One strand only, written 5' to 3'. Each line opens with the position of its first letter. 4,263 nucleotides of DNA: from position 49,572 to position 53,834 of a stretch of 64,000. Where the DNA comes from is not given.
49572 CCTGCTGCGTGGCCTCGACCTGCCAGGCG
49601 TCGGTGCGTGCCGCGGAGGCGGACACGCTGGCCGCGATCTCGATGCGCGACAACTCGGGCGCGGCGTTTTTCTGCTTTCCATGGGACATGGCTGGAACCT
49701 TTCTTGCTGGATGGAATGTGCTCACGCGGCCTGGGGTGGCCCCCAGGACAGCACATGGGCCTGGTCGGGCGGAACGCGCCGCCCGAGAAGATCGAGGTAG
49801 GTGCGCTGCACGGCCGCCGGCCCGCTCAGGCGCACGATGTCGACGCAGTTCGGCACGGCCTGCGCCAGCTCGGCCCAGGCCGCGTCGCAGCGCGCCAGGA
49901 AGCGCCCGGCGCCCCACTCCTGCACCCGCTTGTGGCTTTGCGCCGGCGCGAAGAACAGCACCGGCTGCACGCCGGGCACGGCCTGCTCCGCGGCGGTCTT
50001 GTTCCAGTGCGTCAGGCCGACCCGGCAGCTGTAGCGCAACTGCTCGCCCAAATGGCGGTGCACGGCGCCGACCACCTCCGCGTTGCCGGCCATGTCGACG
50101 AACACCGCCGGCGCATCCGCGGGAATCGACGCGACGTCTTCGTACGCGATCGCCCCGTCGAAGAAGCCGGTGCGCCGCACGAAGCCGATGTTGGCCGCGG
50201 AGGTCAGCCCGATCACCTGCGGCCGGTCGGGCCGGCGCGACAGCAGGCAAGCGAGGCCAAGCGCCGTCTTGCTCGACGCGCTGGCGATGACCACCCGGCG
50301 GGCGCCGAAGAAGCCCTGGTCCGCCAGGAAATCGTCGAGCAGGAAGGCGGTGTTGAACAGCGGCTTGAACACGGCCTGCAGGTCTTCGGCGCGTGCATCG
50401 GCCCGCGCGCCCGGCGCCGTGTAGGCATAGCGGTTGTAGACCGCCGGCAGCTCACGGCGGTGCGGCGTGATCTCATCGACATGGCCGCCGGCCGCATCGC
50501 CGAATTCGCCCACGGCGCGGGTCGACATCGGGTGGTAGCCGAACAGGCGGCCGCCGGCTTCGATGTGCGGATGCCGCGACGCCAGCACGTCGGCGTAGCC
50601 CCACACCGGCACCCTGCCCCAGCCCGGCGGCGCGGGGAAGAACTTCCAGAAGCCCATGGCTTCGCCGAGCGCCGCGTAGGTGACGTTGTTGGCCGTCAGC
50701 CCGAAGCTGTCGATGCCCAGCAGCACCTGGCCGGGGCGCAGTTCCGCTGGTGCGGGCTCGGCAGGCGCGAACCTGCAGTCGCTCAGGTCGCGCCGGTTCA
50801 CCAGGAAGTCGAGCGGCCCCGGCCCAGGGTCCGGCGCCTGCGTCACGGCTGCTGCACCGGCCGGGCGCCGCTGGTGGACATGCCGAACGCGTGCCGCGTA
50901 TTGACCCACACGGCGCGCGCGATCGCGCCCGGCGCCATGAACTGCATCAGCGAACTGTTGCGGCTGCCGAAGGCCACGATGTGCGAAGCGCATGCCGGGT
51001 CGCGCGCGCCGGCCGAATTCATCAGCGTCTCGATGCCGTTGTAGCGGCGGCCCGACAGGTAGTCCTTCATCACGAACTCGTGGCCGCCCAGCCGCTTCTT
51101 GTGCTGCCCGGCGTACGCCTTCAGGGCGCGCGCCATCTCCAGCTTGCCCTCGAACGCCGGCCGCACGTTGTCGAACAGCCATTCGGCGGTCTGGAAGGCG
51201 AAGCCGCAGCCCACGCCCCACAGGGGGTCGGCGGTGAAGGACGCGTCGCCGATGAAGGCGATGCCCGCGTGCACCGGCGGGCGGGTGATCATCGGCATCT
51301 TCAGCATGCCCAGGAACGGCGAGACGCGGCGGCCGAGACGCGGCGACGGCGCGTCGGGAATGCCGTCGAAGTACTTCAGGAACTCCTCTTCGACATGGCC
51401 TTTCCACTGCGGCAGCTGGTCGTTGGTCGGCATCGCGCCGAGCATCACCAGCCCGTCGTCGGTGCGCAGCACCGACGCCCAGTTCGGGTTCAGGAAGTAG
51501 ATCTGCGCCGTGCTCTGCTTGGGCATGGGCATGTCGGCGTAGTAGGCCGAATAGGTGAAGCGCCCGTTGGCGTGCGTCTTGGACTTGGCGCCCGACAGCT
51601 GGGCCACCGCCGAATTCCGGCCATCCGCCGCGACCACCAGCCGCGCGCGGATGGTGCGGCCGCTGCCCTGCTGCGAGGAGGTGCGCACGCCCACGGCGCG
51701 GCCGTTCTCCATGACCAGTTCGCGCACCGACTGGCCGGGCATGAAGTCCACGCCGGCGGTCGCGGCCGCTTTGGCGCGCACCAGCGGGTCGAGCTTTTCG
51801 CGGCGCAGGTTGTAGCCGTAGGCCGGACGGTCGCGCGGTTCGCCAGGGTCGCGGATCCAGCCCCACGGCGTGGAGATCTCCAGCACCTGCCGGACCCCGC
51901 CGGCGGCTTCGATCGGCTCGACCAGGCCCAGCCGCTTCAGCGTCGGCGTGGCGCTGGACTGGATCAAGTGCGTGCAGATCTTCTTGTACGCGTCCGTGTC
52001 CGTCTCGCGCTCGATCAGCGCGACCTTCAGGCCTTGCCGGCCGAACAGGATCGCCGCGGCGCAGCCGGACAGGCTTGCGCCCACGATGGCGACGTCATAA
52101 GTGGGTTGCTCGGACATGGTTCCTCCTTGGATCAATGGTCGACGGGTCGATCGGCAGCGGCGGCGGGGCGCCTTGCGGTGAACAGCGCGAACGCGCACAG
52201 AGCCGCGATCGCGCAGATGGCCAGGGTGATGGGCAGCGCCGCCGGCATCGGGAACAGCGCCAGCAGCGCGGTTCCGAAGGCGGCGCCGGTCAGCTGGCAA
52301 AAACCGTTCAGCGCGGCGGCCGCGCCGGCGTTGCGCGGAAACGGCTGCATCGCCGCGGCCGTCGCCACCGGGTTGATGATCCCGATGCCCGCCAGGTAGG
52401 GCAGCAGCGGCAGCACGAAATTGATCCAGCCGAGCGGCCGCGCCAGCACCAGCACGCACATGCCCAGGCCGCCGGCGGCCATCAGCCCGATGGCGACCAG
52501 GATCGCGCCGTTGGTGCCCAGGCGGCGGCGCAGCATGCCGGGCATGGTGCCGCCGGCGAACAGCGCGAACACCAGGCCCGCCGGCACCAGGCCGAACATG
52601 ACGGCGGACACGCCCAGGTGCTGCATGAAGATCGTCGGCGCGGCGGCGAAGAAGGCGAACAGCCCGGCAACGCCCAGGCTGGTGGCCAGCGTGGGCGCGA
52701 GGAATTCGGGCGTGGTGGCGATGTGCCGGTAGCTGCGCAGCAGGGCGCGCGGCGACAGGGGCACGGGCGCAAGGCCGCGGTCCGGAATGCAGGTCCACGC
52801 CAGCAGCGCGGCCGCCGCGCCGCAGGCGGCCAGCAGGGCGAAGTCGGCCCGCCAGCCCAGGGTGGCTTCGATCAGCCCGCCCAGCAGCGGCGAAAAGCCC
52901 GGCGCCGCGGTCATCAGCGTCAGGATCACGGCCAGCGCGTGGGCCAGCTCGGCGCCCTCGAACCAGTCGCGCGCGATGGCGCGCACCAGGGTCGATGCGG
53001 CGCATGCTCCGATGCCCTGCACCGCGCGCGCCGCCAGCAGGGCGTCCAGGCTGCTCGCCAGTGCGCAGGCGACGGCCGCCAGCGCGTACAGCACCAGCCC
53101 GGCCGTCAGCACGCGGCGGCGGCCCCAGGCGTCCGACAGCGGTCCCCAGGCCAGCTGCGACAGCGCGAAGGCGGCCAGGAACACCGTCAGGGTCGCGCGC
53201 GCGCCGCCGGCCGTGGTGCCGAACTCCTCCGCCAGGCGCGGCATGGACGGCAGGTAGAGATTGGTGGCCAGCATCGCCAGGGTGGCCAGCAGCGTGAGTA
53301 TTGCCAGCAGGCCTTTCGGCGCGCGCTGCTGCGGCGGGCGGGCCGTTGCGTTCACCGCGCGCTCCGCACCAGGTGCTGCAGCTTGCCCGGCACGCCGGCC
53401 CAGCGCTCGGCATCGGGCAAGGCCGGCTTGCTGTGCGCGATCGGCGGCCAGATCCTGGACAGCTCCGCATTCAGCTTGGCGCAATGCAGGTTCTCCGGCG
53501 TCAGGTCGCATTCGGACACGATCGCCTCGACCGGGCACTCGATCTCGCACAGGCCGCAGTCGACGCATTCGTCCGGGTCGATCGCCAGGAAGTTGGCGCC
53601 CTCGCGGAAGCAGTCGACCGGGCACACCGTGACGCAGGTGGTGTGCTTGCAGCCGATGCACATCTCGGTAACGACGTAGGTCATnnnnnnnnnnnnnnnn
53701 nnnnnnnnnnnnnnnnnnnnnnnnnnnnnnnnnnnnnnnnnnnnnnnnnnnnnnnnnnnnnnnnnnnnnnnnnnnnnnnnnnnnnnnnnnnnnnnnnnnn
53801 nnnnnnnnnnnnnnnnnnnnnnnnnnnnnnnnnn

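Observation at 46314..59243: Candidate new system: 15-gene discrete KS/ACP cluster with an AurF-type diiron oxygenase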

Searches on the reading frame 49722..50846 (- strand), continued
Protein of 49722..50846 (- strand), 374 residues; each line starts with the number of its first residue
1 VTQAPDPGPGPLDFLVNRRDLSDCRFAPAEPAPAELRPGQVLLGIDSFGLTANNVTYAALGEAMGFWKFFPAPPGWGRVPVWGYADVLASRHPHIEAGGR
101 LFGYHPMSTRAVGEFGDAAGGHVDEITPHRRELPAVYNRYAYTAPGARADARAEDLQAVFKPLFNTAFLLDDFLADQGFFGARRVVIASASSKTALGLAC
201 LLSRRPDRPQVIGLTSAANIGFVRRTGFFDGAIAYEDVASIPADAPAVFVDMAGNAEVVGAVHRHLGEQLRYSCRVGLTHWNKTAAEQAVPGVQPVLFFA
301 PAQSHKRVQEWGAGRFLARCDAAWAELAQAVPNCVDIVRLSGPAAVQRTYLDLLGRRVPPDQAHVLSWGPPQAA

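Call 58: fold_search(model_id=the predicted structure, library=pdb)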
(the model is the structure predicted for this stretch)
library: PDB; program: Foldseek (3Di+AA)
matches with E <= 10: 1737; with E <= 0.001: 385
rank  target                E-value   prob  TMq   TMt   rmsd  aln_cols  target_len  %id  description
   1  4b7x_H                2.9e-15  1.00  0.57  0.64   7.0       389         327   20  Crystal structure of hypothetical protein PA1648 from Pseudomonas aeruginosa. (released 2013-01-09)
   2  4b7c_B                6.8e-15  1.00  0.60  0.66   6.9       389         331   18  Crystal structure of hypothetical protein PA1648 from Pseudomonas aeruginosa. (released 2013-01-09)
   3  4b7x_C                1.8e-14  1.00  0.60  0.67   6.7       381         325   19  Crystal structure of hypothetical protein PA1648 from Pseudomonas aeruginosa. (released 2013-01-09)
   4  4b7x_J                2.1e-14  1.00  0.56  0.63   7.1       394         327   18  Crystal structure of hypothetical protein PA1648 from Pseudomonas aeruginosa. (released 2013-01-09)
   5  4b7x_G                3.0e-14  1.00  0.57  0.65   7.0       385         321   19  Crystal structure of hypothetical protein PA1648 from Pseudomonas aeruginosa. (released 2013-01-09)
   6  4b7c_F                4.6e-14  1.00  0.59  0.67   6.7       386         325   18  Crystal structure of hypothetical protein PA1648 from Pseudomonas aeruginosa. (released 2013-01-09)
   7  4b7x_D                5.2e-14  1.00  0.59  0.66   6.8       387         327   19  Crystal structure of hypothetical protein PA1648 from Pseudomonas aeruginosa. (released 2013-01-09)
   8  4b7c_C                8.3e-14  1.00  0.59  0.67   6.8       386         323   18  Crystal structure of hypothetical protein PA1648 from Pseudomonas aeruginosa. (released 2013-01-09)
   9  4b7x_A                1.1e-13  1.00  0.57  0.64   7.0       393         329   18  Crystal structure of hypothetical protein PA1648 from Pseudomonas aeruginosa. (released 2013-01-09)
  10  4b7c_A                1.5e-13  1.00  0.58  0.66   6.9       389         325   19  Crystal structure of hypothetical protein PA1648 from Pseudomonas aeruginosa. (released 2013-01-09)
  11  2j3h_A                1.6e-13  1.00  0.59  0.64   5.3       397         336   12  Crystal structure of Arabidopsis thaliana Double Bond Reductase (AT5G16970)-Apo form (released 2006-10-05)
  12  4b7c_G                1.6e-13  1.00  0.58  0.66   6.7       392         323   18  Crystal structure of hypothetical protein PA1648 from Pseudomonas aeruginosa. (released 2013-01-09)
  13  4b7c_E                2.4e-13  1.00  0.57  0.65   7.7       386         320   17  Crystal structure of hypothetical protein PA1648 from Pseudomonas aeruginosa. (released 2013-01-09)
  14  4b7c_I                2.6e-13  1.00  0.57  0.65   7.5       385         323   18  Crystal structure of hypothetical protein PA1648 from Pseudomonas aeruginosa. (released 2013-01-09)
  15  4b7c_H                4.4e-13  1.00  0.57  0.65   7.7       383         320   17  Crystal structure of hypothetical protein PA1648 from Pseudomonas aeruginosa. (released 2013-01-09)
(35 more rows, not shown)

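Call 82: find_encoding_contigs(protein=P0174, flank=5000, max_places=1)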
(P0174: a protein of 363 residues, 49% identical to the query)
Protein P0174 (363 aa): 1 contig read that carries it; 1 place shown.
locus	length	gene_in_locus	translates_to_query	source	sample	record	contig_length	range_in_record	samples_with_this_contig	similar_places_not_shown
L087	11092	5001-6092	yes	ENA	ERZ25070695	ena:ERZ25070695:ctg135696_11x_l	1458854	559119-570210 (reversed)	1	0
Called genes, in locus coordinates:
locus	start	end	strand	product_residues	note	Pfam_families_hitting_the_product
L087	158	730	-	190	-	PF01923:Cob_adeno_trans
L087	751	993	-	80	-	PF04588:HIG_1_N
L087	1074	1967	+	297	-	PF03631:Virul_fac_BrkB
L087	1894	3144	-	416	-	PF00512:HisKA, PF02518:HATPase_c, PF00072:Response_reg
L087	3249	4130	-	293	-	PF00749:tRNA-synt_1c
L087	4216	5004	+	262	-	PF00730:HhH-GPD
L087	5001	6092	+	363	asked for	PF11017:DUF2855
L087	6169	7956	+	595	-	PF02826:2-Hacid_dh_C (faint), PF01488:Shikimate_DH (faint), PF00070:Pyr_redox (faint), PF00743:FMO-like, PF07992:Pyr_redox_2, PF13450:NAD_binding_8 (weak), PF13738:Pyr_redox_3, PF13434:Lys_Orn_oxgnase, +4 more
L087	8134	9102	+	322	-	PF06739:SBBP (faint), PF08450:SGL (faint), PF01436:NHL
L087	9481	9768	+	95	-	-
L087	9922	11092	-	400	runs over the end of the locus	PF01306:LacY_symp (weak), PF07690:MFS_1, PF12832:MFS_1_like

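Call 83: find_encoding_contigs(protein=P0210, flank=5000, max_places=1)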
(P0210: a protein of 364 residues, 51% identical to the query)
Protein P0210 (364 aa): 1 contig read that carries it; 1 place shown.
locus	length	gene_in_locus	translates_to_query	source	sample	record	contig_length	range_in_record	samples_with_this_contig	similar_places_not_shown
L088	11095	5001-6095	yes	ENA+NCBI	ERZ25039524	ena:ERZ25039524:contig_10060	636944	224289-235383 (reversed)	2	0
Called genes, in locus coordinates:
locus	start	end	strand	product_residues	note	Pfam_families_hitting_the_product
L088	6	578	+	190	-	PF07963:N_methyl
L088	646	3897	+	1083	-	PF00930:DPPIV_N (faint), PF26549:Tricorn_N, PF26550:Tricorn_2nd, PF07676:PD40, PF26549:Tricorn_N, PF01979:Amidohydro_1, PF07969:Amidohydro_3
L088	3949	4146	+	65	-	PF00578:AhpC-TSA (weak)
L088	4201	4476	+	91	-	PF00578:AhpC-TSA, PF08534:Redoxin (weak)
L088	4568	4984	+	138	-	PF10012:DUF2255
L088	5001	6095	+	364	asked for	PF11017:DUF2855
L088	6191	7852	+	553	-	PF00685:Sulfotransfer_1 (weak), PF13469:Sulfotransfer_3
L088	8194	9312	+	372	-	PF06742:DUF1214 (faint)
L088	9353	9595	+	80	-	PF01323:DSBA (weak)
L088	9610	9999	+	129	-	PF04828:GFA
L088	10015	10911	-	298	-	PF13489:Methyltransf_23, PF01135:PCMT (weak), PF01209:Ubie_methyltran, PF05175:MTS (weak), PF08241:Methyltransf_11, PF08242:Methyltransf_12, PF13649:Methyltransf_25, PF13847:Methyltransf_31, +1 more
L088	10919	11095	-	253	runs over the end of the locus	PF13489:Methyltransf_23 (weak), PF13847:Methyltransf_31 (weak), PF08241:Methyltransf_11, PF08242:Methyltransf_12, PF13649:Methyltransf_25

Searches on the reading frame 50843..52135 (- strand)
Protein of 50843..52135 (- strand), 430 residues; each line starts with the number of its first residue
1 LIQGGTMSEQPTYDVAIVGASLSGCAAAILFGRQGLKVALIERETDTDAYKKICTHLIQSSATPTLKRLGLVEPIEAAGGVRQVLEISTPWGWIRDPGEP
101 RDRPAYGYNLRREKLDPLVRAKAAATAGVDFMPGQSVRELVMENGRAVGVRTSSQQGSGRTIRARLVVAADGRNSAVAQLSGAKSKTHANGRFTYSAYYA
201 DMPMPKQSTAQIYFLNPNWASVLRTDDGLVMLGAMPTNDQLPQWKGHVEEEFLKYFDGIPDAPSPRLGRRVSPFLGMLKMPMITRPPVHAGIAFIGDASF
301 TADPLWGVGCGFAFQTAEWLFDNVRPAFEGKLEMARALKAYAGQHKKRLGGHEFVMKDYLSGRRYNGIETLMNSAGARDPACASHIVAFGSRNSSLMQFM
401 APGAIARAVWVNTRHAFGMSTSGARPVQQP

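Call 6: search_protein_families(library=pfam, proteins=[window:50843-52135:-], max_evalue=0.01)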
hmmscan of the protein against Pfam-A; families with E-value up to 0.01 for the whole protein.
window:50843-52135:- (430 aa): 11 families
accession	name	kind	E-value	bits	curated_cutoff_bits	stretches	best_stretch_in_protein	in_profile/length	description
PF01494.25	FAD_binding_3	-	2.7e-18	66.8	22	1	13-194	2-181/349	FAD binding domain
PF12831.13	FAD_oxidored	-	1.3e-10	41.6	27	2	14-44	1-31/416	FAD dependent oxidoreductase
PF01266.30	DAO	-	2.9e-10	40.6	27.9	2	121-258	156-299/353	FAD dependent oxidoreductase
PF00890.30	FAD_binding_2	-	6.6e-10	39.2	20.4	2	122-187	150-219/414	FAD binding domain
PF07992.20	Pyr_redox_2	-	5.1e-08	33.1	26.1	1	13-193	1-129/291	Pyridine nucleotide-disulphide oxidoreductase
PF01134.28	GIDA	-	3.8e-05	23.4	22.1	1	14-172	1-149/391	Glucose inhibited division protein A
PF01946.23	Thi4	-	8.4e-05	22.3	26.2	1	12-44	17-50/235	Thi4 family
PF13450.12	NAD_binding_8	-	0.00053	20.6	21.9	1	17-46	1-30/68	NAD(P)-binding Rossmann-like domain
PF00070.33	Pyr_redox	-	0.0027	18.6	22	0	15-44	2-31/82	Pyridine nucleotide-disulphide oxidoreductase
PF04820.20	Trp_halogenase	-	0.0081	15.5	21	0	102-177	147-217/458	Tryptophan halogenase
PF05834.18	Lycopene_cycl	-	0.0095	15.5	23.4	0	14-44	1-33/380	Lycopene cyclase protein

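Call 10: search_protein_families(library=ncbifam, proteins=[window:50843-52135:-], max_evalue=0.001)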
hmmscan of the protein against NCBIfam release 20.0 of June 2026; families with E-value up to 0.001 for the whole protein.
window:50843-52135:- (430 aa): 72 families (the best 25 are shown)
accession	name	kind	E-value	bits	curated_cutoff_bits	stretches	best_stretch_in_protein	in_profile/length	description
TIGR02032.1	GG-red-SF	subfamily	1.7e-23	83.8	158.8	1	13-317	1-290/297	geranylgeranyl reductase family protein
NF005691.0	PRK07494.1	equivalog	1.6e-18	66.4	459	1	7-188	3-181/404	UbiH/UbiF family hydroxylase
NF041080.1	DGGGPL_reductase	equivalog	1.7e-18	66.8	580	2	12-177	1-159/447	digeranylgeranylglycerophospholipid reductase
NF049967.1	QhpG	equivalog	2.7e-18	66.1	240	1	15-317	1-279/423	flavin-dependent monooxygenase QhpG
TIGR01988.1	Ubi-OHases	subfamily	3.8e-17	62.2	224.65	1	14-347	1-337/387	ubiquinone biosynthesis hydroxylase, UbiH/UbiF/VisC/COQ6 family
NF005313.0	PRK06847.1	subfamily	1.8e-15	56.8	372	1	14-348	6-336/375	hypothetical protein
TIGR01984.1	UbiH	equivalog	4.2e-15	55.4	392.2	1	14-345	1-330/382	2-octaprenyl-6-methoxyphenyl hydroxylase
NF004834.1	PRK06185.1-3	subfamily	1.2e-14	53.9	500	1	9-186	4-181/420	FAD-dependent oxidoreductase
NF004835.0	PRK06185.1-4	equivalog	7.2e-14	51.4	601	1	119-187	118-185/411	FAD-dependent oxidoreductase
NF005612.0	PRK07364.1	equivalog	1.5e-13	50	487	1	8-343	14-349/415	FAD-dependent hydroxylase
NF004780.0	PRK06126.1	subfamily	1.9e-13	49.5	445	2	110-200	124-214/552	hypothetical protein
NF005951.1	PRK08020.1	equivalog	3.8e-13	49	590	1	12-186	2-177/388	3-demethoxyubiquinol 3-hydroxylase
NF004829.0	PRK06183.1-3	subfamily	1.1e-11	44.2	390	1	8-185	4-185/520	bifunctional 3-(3-hydroxy-phenyl)propionate/3-hydroxycinnamic acid hydroxylase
NF004833.1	PRK06185.1-1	subfamily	2.6e-11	42.9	488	1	135-188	127-179/403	FAD-dependent oxidoreductase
NF007450.0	PRK10015.1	subfamily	5.2e-11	41.9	466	1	12-179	5-168/429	FAD-dependent oxidoreductase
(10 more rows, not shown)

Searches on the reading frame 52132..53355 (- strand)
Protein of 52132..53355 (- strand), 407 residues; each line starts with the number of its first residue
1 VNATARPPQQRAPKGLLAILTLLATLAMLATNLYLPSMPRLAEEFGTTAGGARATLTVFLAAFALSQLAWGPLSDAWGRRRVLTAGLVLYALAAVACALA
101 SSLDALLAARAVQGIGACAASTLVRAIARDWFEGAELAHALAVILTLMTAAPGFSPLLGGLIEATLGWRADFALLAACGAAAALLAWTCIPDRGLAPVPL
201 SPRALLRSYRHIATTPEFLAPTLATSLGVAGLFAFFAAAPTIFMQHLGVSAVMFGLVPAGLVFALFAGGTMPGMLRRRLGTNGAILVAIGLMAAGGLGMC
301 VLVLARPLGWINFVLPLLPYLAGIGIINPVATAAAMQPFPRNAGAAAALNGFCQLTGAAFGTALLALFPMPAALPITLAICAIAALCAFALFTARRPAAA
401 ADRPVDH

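Call 6: search_protein_families(library=pfam, proteins=[window:52132-53355:-], max_evalue=0.01)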
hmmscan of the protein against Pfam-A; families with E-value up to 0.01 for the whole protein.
window:52132-53355:- (407 aa): 3 families
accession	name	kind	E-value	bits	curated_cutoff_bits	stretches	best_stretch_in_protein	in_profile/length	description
PF07690.21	MFS_1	-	2.8e-46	158.5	33.4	1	21-362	2-347/347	Major Facilitator Superfamily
PF00083.30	Sugar_tr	-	1.2e-06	28.1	22.3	1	55-124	51-123/452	Sugar (and other) transporter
PF06609.19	TRI12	-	0.0027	16.6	23.2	1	56-185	84-212/599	Fungal trichothecene efflux pump (TRI12)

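Call 10: search_protein_families(library=ncbifam, proteins=[window:52132-53355:-], max_evalue=0.001)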
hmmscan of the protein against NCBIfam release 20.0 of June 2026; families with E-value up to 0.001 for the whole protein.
window:52132-53355:- (407 aa): 59 families (the best 25 are shown)
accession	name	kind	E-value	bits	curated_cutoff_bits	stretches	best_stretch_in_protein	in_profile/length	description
TIGR00710.1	efflux_Bcr_CflA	subfamily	2.2e-69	234.8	200.9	1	16-390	6-380/385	Bcr/CflA family efflux MFS transporter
NF008314.0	PRK11102.1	equivalog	1.6e-66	225.3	303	1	10-394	5-392/396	Bcr/CflA family multidrug efflux MFS transporter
NF008654.0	PRK11652.1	equivalog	1e-54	185.9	479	1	15-396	9-387/397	multidrug efflux MFS transporter EmrD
NF033134.0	cmlA_floR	equivalog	2.5e-47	162.2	450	1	19-391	14-384/388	CmlA/FloR family chloramphenicol efflux MFS transporter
NF008270.1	PRK11043.1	equivalog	5.8e-47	160.6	430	1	15-388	5-375/382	purine nucleoside transporter PunC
NF053813.1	MFS_TcaB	equivalog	1e-45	156.2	475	1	16-383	7-375/396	putative multidrug effflux MFS transporter TcaB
NF012203.0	cmlB1_MFS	exception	1.2e-38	133.4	900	1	18-391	17-391/407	chloramphenicol efflux MFS transporter CmlB1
NF000509.1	efflux_CmlA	exception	2.1e-34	119.6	875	1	20-385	19-383/419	CmlA family chloramphenicol efflux MFS transporter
NF041041.1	FslD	exception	5.6e-30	104.8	500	1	25-392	20-388/396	rhizoferrin import MFS transporter FslD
NF007782.0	PRK10473.1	subfamily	9.2e-30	104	417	1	25-400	13-386/394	MdtL family multidrug efflux MFS transporter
TIGR00880.1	2_A_01_02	superfamily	1.5e-26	93.2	131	1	57-192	1-140/141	multidrug resistance protein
NF000219.1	FloR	exception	2.5e-25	89.6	700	1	16-402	15-399/404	chloramphenicol/florfenicol efflux MFS transporter FloR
NF011932.2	PRK15403.1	equivalog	6.7e-23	81.5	700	1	20-331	15-327/402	multidrug efflux MFS transporter MdtM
NF052292.1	efflux_CraA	equivalog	1.8e-21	76.7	725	1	26-303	26-303/409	chloramphenicol efflux MFS transporter CraA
NF011931.1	PRK15402.1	subfamily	7.8e-21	74.4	439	1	22-328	16-323/401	MdfA family multidrug efflux MFS transporter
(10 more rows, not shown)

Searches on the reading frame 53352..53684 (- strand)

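Call 6: search_protein_families(library=pfam, proteins=[window:53352-53684:-], max_evalue=0.01)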
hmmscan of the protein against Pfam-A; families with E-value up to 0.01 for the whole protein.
window:53352-53684:- (110 aa): 11 families
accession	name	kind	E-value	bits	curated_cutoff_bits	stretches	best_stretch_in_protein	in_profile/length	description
PF11953.13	DUF3470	-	2.2e-17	63.2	23.2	1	70-106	5-41/42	Domain of unknown function (DUF3470)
PF00037.32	Fer4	-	8.4e-11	41.7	21.1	1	35-55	3-23/24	4Fe-4S binding domain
PF12837.12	Fer4_6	-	3.4e-09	36.6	25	1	34-55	3-24/24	4Fe-4S binding domain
PF12797.12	Fer4_2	-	1e-08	35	24.5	2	34-52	4-22/22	4Fe-4S binding domain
PF12838.12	Fer4_7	-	1.6e-06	28.9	27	1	9-54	2-52/52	4Fe-4S dicluster domain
PF13237.11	Fer4_10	-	7.2e-06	26.3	25.5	1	4-51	4-53/53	4Fe-4S dicluster domain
PF14697.11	Fer4_21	-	7.4e-06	26.4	35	1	33-55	34-57/59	4Fe-4S dicluster domain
PF12800.12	Fer4_4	-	1.3e-05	25.5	24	1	37-52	1-16/17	4Fe-4S binding domain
PF13187.11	Fer4_9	-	0.00011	22.6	27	1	8-55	1-52/52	4Fe-4S dicluster domain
PF13484.11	Fer4_16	-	0.0008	20.6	30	0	39-70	1-31/66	4Fe-4S double cluster binding domain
PF25160.1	LdpA_Fe-S-bd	-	0.0057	16.9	27.6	0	16-56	8-44/49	LdpA Fe-S cluster-binding domain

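Call 10: search_protein_families(library=ncbifam, proteins=[window:53352-53684:-], max_evalue=0.001)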
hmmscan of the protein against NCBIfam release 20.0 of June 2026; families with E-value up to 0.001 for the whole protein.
window:53352-53684:- (110 aa): 31 families (the best 25 are shown)
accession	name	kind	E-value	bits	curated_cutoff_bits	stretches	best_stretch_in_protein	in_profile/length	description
NF045490.1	FdxA_Protbact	equivalog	2.1e-41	140.4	135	1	1-103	1-103/104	ferredoxin FdxA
NF045480.1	FdxA_Actino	equivalog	2.4e-21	76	125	1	1-75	1-75/107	ferredoxin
NF058577.1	FdxA_fam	equivalog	2.8e-14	53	65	1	1-54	1-52/52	4Fe-4S ferredoxin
TIGR04105.1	FeFe_hydrog_B1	subfamily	1e-09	37.6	450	1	2-57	106-161/462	monomeric [FeFe] hydrogenase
NF040864.1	HgcB_ferredoxin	equivalog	1.3e-07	31.3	99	1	6-57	13-63/93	mercury methylation ferredoxin HgcB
NF045763.1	PhenlGlyoxDHPadF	equivalog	6.3e-07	29.5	150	1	7-55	31-77/78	NADH-dependent phenylglyoxylate dehydrogenase subunit delta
NF045874.1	Vhu_polyferre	exception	3.7e-06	25.9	600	1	5-60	126-248/381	F420-non-reducing hydrogenase associated-polyferredoxin VhuB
NF038355.1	FDH3_beta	equivalog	4.2e-06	26.9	240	1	6-54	51-100/180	formate dehydrogenase FDH3 subunit beta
TIGR02951.1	DMSO_dmsB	equivalog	9.2e-06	25.8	214.1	1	2-55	57-112/161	DMSO/selenate family reductase complex B subunit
TIGR01944.1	rnfB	subfamily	1e-05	25.1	68.7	1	2-59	108-164/190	RnfABCDGE type electron transport complex subunit B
NF040684.1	PorD_Arch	equivalog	2.4e-05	24.4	120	1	6-56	31-80/85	pyruvate synthase subunit PorD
NF041836.1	rnfB_Methano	equivalog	2.8e-05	23.7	445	1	4-55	213-262/265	Rnf electron transport complex subunit RnfB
TIGR02700.1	flavo_MJ0208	hypoth_equivalog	3.4e-05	23.2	251.35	1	5-58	146-197/234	dihydromethanopterin reductase (acceptor)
NF033683.1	di_4Fe-4S_YfhL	equivalog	5.1e-05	23.5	86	1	1-43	1-41/80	YfhL family 4Fe-4S dicluster ferredoxin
NF005505.0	PRK07118.1-4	equivalog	5.9e-05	22.7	378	1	4-55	213-262/265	Fe-S cluster domain-containing protein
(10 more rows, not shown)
